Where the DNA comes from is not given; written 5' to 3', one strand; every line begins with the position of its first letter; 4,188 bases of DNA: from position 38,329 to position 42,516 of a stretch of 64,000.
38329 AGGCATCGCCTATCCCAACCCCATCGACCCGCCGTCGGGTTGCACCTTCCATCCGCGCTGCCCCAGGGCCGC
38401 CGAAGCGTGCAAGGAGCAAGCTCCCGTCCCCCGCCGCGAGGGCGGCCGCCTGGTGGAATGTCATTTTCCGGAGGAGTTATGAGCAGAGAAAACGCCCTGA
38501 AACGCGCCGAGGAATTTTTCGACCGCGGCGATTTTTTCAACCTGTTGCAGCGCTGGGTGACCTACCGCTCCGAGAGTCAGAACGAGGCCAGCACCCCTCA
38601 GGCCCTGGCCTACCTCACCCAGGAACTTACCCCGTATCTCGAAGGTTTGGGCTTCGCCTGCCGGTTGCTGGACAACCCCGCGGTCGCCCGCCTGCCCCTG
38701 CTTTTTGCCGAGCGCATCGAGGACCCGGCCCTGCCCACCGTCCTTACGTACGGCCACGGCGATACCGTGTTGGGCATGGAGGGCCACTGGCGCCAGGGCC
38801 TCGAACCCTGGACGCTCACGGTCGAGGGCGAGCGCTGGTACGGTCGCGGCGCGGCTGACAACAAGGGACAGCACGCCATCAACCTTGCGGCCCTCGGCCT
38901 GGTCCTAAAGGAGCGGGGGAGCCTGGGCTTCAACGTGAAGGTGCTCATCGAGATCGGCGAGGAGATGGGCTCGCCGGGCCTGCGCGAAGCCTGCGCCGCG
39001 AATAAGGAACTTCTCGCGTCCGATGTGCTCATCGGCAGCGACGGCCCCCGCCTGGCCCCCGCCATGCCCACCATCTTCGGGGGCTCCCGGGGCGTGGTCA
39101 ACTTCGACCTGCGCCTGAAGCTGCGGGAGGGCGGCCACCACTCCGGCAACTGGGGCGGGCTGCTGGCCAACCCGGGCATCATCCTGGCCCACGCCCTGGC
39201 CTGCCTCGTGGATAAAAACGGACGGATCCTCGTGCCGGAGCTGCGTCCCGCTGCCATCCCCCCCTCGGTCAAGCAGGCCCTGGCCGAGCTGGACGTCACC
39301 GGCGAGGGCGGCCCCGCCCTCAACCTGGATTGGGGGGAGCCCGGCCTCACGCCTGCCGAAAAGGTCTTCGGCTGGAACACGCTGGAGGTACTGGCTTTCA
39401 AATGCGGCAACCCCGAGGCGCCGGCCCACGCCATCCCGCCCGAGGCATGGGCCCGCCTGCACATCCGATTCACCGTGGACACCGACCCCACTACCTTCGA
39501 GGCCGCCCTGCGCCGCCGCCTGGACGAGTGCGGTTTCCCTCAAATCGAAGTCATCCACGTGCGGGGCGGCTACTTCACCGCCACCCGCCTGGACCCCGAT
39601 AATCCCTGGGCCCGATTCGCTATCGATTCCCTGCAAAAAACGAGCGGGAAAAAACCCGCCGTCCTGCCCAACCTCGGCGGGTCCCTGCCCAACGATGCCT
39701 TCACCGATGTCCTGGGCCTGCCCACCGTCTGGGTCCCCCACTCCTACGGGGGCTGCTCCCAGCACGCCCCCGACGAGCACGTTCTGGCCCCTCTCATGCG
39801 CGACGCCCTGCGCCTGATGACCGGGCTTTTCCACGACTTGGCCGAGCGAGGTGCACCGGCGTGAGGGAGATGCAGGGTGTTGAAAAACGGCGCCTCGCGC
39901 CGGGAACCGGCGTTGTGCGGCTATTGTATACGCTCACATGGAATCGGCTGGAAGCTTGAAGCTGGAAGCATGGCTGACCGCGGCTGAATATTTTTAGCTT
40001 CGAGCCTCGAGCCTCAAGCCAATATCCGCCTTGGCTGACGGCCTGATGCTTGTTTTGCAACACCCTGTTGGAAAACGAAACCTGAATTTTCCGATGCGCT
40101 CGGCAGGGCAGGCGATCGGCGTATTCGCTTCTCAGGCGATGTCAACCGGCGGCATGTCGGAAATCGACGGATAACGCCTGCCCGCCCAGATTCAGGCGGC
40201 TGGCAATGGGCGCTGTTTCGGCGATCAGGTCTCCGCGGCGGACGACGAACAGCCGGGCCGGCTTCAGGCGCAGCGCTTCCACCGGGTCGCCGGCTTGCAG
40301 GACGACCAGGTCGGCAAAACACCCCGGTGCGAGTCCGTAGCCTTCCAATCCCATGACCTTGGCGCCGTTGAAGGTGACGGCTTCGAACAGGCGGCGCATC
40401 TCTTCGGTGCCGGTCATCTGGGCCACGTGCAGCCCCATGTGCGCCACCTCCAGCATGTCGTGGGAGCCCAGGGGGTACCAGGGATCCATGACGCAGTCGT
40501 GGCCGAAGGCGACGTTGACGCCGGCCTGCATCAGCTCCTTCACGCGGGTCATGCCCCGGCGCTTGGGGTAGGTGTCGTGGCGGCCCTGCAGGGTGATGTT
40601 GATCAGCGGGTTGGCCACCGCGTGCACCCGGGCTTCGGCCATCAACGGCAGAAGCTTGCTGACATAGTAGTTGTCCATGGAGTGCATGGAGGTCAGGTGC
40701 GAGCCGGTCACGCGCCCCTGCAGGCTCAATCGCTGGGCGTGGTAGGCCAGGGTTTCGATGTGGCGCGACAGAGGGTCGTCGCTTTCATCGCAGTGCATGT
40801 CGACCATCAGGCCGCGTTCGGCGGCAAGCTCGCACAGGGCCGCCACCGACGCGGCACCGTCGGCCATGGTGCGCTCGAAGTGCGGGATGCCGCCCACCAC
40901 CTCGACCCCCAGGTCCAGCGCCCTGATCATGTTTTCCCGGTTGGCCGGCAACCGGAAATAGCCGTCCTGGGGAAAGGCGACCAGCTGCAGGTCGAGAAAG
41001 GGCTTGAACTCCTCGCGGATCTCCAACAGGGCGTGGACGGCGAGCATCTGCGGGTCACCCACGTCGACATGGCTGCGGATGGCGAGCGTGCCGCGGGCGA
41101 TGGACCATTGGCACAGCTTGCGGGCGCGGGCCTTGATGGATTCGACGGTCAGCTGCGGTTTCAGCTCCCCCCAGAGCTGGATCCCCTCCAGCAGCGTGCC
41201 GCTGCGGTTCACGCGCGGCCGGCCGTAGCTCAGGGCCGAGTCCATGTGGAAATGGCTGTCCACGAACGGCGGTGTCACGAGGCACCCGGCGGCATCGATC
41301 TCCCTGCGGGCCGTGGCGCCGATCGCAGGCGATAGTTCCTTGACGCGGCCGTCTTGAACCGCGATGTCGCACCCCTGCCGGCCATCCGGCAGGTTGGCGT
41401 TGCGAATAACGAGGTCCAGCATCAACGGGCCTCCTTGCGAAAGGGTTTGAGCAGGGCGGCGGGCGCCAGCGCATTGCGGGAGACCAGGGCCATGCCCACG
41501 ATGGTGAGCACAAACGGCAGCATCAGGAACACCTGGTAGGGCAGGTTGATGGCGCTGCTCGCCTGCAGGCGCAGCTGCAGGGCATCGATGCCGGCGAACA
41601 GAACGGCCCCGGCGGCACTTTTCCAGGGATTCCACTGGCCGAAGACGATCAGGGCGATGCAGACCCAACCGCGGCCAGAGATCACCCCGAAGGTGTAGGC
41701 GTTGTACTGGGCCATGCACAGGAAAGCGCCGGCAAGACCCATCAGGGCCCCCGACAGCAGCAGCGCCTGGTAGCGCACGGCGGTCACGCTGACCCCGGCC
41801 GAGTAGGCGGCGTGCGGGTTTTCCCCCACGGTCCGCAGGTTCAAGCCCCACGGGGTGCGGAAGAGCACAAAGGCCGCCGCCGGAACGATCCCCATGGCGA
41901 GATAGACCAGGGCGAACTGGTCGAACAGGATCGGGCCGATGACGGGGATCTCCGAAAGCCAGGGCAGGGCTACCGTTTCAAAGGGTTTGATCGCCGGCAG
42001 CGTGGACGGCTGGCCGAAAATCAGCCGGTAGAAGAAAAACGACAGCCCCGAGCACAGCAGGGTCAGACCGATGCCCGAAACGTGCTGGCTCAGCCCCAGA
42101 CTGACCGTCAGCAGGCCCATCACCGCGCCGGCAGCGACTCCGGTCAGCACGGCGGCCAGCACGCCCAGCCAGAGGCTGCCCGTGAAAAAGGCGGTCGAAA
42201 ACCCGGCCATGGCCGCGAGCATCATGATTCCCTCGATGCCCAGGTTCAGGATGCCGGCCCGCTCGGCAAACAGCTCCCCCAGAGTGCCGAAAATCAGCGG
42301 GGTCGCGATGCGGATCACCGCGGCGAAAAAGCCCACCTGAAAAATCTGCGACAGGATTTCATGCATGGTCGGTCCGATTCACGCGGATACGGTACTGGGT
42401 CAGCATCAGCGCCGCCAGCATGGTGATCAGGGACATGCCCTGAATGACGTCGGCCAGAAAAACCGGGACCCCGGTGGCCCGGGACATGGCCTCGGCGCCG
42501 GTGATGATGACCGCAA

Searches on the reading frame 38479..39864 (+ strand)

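Call 34: search_protein_families(library=pfam, proteins=[window:38479-39864:+], max_evalue=0.001)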
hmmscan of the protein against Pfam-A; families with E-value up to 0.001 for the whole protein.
window:38479-39864:+ (461 aa): 2 families
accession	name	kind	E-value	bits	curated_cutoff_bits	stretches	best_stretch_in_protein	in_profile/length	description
PF01546.33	Peptidase_M20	-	1.8e-17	64.4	24.6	1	90-450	2-203/206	Peptidase family M20/M25/M40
PF07687.19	M20_dimer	-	0.00034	21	21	0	204-350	4-101/107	Peptidase dimerisation domain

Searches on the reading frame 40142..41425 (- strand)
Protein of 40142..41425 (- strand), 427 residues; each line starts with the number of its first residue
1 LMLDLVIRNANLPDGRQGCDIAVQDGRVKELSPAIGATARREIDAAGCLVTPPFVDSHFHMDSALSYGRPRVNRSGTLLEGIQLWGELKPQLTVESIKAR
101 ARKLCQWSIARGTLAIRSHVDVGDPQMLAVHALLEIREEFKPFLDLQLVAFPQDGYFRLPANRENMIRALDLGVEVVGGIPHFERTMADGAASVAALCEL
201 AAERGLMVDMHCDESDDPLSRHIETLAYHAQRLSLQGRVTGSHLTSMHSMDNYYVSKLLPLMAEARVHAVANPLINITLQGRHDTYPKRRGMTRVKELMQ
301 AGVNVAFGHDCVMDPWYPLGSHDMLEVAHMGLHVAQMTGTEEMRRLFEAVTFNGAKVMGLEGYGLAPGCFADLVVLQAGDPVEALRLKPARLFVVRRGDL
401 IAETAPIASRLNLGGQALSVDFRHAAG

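Call 34: search_protein_families(library=pfam, proteins=[window:40142-41425:-], max_evalue=0.001)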
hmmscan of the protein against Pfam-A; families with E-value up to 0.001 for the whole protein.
window:40142-41425:- (427 aa): 2 families
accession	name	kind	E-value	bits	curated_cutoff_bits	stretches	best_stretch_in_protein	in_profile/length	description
PF07969.17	Amidohydro_3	-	5.3e-60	204.7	29.7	1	41-395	1-459/472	Amidohydrolase family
PF01979.26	Amidohydro_1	-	4.2e-16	59.5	25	1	49-381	1-322/345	Amidohydrolase family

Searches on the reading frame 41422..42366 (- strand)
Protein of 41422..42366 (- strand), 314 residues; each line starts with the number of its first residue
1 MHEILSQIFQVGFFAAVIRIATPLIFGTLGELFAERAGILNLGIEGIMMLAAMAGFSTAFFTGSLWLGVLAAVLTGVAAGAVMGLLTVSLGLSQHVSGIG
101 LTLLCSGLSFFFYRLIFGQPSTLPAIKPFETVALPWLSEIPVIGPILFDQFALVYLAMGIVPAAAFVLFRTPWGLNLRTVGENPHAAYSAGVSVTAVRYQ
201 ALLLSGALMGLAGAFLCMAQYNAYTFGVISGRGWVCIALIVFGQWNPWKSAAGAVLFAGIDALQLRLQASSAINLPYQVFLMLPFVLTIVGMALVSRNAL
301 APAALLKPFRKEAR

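Call 54: search_protein_families(library=pfam, proteins=[window:41422-42366:-], max_evalue=0.00001)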
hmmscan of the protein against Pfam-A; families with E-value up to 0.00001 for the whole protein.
window:41422-42366:- (314 aa): 1 family
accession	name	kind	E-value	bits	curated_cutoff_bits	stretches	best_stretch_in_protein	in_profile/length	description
PF02653.21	BPD_transp_2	-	5e-30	105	26.8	1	16-288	4-265/269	Branched-chain amino acid transport system / permease component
